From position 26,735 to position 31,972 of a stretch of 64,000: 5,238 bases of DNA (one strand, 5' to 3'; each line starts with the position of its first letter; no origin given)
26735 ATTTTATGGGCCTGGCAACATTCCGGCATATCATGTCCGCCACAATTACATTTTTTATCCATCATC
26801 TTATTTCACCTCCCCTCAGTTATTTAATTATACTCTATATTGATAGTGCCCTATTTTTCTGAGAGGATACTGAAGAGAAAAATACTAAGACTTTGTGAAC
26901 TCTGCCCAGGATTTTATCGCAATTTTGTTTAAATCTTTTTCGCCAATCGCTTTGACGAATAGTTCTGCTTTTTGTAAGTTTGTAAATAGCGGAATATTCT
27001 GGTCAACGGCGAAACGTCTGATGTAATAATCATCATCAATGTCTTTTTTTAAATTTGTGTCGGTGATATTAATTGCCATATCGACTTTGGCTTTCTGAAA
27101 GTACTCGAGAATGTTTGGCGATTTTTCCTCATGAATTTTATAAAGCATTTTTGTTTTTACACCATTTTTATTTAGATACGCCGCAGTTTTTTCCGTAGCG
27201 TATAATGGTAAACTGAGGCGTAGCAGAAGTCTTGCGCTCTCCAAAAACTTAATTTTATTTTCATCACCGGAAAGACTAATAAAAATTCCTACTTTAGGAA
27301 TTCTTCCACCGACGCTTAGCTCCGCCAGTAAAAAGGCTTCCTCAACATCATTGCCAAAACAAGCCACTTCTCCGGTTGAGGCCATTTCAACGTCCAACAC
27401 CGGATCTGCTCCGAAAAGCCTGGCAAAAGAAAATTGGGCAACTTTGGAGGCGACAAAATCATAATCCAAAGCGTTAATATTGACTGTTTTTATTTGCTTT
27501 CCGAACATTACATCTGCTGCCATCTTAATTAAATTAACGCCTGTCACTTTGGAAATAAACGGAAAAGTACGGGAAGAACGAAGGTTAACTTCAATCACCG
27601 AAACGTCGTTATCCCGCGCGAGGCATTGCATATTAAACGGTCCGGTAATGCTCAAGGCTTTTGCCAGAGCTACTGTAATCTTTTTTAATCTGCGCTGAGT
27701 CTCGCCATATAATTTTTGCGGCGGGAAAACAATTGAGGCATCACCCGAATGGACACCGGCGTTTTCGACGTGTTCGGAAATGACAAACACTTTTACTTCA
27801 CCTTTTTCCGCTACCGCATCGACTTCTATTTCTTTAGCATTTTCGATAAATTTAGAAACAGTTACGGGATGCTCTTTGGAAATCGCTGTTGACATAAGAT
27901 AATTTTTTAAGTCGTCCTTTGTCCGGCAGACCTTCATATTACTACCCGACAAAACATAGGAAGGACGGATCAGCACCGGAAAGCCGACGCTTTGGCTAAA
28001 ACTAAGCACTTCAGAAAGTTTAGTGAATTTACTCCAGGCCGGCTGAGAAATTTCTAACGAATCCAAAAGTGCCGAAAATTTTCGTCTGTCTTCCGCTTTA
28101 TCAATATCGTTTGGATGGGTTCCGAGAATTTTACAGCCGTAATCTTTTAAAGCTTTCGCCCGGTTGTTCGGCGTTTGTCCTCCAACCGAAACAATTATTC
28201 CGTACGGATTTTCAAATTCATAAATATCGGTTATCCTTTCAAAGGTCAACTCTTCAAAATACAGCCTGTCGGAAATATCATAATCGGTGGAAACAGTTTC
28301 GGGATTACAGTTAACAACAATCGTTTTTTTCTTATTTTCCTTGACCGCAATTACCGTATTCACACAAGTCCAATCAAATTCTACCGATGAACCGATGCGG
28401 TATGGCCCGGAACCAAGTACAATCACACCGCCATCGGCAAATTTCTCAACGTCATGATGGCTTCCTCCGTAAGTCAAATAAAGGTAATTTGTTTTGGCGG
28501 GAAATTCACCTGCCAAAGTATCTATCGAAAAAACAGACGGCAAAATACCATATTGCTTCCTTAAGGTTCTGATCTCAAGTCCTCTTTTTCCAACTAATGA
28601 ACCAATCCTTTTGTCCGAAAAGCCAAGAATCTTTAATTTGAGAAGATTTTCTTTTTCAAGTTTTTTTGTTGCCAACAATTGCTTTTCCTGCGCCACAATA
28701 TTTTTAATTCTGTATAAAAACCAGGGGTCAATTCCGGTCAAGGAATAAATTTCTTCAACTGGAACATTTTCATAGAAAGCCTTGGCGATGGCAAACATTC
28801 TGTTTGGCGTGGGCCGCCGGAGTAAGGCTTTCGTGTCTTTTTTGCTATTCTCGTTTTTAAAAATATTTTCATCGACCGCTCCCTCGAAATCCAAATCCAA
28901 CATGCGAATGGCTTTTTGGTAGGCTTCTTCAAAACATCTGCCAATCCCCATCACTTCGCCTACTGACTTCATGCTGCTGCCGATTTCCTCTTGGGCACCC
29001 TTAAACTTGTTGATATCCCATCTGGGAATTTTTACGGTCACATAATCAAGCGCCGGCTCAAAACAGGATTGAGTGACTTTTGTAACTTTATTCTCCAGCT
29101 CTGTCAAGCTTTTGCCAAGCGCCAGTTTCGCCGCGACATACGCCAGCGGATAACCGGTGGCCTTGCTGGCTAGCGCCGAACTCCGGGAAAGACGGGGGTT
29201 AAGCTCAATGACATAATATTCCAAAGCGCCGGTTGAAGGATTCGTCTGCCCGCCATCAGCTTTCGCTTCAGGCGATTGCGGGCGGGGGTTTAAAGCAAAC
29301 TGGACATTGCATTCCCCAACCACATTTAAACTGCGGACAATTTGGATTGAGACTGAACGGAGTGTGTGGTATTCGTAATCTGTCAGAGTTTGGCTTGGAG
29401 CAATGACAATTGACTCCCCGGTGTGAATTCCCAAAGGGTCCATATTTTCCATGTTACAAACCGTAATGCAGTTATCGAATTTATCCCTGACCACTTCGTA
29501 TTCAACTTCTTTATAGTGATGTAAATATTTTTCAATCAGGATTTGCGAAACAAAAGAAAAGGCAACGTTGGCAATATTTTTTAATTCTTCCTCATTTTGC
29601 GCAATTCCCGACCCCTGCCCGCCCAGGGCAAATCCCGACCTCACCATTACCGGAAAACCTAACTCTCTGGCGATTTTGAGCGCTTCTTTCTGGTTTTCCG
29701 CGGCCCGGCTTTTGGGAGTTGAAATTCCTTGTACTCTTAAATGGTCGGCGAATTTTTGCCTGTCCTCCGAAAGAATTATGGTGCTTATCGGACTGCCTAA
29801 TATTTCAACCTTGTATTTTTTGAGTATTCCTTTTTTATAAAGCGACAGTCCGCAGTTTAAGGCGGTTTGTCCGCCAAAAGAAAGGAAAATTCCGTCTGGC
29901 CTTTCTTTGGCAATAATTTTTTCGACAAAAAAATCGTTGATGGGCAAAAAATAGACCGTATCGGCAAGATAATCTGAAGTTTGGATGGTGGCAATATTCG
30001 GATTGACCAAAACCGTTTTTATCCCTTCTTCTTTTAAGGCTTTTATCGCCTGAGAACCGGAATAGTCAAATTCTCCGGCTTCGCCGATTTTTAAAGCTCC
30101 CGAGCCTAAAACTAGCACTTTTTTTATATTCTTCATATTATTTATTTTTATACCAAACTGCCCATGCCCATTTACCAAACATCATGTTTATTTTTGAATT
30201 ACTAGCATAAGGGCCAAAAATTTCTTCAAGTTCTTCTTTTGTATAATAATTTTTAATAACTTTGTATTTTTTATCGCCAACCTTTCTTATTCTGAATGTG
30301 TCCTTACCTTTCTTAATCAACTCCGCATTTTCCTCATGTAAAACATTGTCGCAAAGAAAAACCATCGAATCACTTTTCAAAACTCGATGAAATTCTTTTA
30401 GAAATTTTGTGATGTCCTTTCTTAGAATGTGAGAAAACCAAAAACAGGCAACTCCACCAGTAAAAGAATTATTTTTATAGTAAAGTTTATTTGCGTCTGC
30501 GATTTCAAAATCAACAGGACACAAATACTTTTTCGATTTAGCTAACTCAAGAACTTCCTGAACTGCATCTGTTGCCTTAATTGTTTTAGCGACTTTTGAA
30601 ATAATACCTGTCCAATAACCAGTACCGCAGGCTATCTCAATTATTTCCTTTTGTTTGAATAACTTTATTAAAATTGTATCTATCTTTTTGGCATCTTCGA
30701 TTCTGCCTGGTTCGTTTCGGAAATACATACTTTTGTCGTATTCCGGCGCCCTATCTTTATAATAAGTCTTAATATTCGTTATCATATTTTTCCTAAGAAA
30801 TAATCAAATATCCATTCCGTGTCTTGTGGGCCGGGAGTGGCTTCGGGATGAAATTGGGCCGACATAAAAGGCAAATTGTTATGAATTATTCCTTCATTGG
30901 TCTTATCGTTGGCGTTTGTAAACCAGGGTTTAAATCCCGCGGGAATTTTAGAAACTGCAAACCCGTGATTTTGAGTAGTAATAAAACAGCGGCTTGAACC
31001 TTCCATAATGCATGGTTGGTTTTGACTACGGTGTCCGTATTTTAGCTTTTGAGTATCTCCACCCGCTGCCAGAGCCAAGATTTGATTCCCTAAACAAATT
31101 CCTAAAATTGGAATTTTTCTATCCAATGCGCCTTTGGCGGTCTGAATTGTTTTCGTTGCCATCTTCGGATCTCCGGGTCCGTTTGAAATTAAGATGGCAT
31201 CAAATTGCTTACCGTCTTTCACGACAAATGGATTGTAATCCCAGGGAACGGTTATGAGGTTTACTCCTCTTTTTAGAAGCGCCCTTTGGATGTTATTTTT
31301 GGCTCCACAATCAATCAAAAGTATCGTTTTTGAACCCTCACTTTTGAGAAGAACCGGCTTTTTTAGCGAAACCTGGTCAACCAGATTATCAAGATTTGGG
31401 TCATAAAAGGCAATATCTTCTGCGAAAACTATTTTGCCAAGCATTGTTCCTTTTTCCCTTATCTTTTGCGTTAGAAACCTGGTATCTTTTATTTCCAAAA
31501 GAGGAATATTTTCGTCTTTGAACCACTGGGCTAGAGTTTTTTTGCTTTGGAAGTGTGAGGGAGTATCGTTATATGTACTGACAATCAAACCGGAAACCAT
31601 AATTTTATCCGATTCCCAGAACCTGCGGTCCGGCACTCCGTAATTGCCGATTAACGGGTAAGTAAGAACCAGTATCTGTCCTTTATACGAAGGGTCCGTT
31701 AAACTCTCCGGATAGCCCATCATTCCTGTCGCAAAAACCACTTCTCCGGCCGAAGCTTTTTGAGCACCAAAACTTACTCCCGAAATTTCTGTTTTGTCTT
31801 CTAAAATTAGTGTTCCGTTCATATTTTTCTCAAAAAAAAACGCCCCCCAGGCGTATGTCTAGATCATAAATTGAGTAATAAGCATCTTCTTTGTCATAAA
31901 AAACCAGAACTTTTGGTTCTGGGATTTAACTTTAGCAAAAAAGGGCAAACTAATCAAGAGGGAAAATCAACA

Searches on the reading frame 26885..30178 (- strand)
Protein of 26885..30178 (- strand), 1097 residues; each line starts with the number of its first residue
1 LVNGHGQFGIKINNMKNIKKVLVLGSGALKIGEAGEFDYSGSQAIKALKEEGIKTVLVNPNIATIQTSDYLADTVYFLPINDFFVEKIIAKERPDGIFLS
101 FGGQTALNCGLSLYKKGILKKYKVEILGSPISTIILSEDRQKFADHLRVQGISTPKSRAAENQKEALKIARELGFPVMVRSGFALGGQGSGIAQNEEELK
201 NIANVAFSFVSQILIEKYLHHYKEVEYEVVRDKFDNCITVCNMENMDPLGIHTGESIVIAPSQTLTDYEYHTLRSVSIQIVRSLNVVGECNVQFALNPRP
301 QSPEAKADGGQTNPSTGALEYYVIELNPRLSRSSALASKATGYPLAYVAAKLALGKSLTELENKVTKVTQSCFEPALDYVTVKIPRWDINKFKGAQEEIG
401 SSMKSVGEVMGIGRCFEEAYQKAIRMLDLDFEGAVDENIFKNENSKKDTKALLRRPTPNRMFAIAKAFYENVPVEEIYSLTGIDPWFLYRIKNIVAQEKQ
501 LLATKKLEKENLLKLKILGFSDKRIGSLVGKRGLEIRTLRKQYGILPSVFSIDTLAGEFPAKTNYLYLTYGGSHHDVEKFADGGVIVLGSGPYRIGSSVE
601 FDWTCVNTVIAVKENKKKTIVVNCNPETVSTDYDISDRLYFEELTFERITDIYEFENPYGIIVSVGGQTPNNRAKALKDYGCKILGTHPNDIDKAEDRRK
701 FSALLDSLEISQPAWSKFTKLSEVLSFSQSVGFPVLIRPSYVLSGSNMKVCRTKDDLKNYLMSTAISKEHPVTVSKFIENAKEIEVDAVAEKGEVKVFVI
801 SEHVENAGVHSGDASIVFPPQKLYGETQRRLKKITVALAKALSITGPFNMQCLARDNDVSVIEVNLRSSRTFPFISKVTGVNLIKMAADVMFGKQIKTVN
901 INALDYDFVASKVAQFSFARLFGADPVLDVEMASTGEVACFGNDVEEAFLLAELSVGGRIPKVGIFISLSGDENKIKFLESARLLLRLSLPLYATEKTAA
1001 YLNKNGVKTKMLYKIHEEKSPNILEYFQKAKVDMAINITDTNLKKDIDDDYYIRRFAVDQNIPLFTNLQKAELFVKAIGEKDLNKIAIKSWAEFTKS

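Call 55: search_protein_families(library=pfam, proteins=[window:26885-30178:-], max_evalue=0.0001)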
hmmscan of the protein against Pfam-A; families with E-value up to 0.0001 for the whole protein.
window:26885-30178:- (1097 aa): 9 families
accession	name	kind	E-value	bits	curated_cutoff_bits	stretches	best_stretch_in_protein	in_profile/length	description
PF02786.22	CPSase_L_D2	-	6.5e-100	333.4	19.8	3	139-299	1-167/211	Carbamoyl-phosphate synthase L chain, ATP binding domain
PF25596.1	CPSase_L_D1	-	2.4e-86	285.9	27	2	18-134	2-116/118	Carbamoyl phosphate synthase preATP-grasp domain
PF02787.25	CPSase_L_D3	-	1.5e-26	92.7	26.6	1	453-528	3-79/80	Carbamoyl-phosphate synthetase large chain, oligomerisation domain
PF02222.28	ATP-grasp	-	3.5e-22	79.4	27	2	705-867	3-162/179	ATP-grasp domain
PF07478.18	Dala_Dala_lig_C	-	8.2e-16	58.6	24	2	160-297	22-162/204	D-ala D-ala ligase C-terminus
PF02142.27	MGS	-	1e-15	58.1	24.1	1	978-1066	2-94/94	MGS-like domain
PF15632.11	ATPgrasp_Ter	-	1.1e-09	38.5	29.1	1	781-902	13-117/131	ATP-grasp in the biosynthetic pathway with Ter operon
PF08443.16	RimK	-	4.6e-08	33.3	21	0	139-223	3-86/188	RimK-like ATP-grasp domain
PF01071.24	GARS_A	-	8.9e-05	22.8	27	0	147-220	10-90/194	Phosphoribosylglycinamide synthetase, ATP-grasp (A) domain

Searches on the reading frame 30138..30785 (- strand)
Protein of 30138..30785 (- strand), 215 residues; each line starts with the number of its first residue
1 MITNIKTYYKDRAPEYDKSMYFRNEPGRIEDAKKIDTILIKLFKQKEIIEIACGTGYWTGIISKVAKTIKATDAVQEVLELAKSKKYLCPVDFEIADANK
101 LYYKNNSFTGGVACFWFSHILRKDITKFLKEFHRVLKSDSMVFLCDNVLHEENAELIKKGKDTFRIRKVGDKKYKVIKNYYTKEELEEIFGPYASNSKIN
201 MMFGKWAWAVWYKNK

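Call 55: search_protein_families(library=pfam, proteins=[window:30138-30785:-], max_evalue=0.0001)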
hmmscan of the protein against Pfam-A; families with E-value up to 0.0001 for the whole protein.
window:30138-30785:- (215 aa): 6 families
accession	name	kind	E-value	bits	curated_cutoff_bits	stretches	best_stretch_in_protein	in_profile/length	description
PF13649.12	Methyltransf_25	-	1.4e-13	51.7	27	1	48-138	1-95/97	Methyltransferase domain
PF08241.18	Methyltransf_11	-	1.7e-13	51.5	21.2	1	50-143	2-94/95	Methyltransferase domain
PF13847.12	Methyltransf_31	-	3.7e-07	30.4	27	1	44-167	3-130/145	Methyltransferase domain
PF01209.24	Ubie_methyltran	-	2.5e-06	27.4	20.1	1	44-143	47-150/233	ubiE/COQ5 methyltransferase family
PF13489.12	Methyltransf_23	-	7.3e-06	26.3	27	1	33-190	11-154/164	Methyltransferase domain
PF08242.18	Methyltransf_12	-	8.1e-05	23.7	30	0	49-140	1-96/98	Methyltransferase domain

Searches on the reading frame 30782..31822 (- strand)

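Call 55: search_protein_families(library=pfam, proteins=[window:30782-31822:-], max_evalue=0.0001)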
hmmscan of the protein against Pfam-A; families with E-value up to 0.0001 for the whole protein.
window:30782-31822:- (346 aa): 3 families
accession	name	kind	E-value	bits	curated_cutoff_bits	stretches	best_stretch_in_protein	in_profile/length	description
PF00117.34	GATase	-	6.7e-54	182.9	22.8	1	168-343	1-188/190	Glutamine amidotransferase class-I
PF00988.28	CPSase_sm_chain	-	4.8e-47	159.4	27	1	5-131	1-126/126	Carbamoyl-phosphate synthase small chain, CPSase domain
PF07722.19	Peptidase_C26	-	2.9e-09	37.4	20.5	1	219-327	88-219/219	Peptidase C26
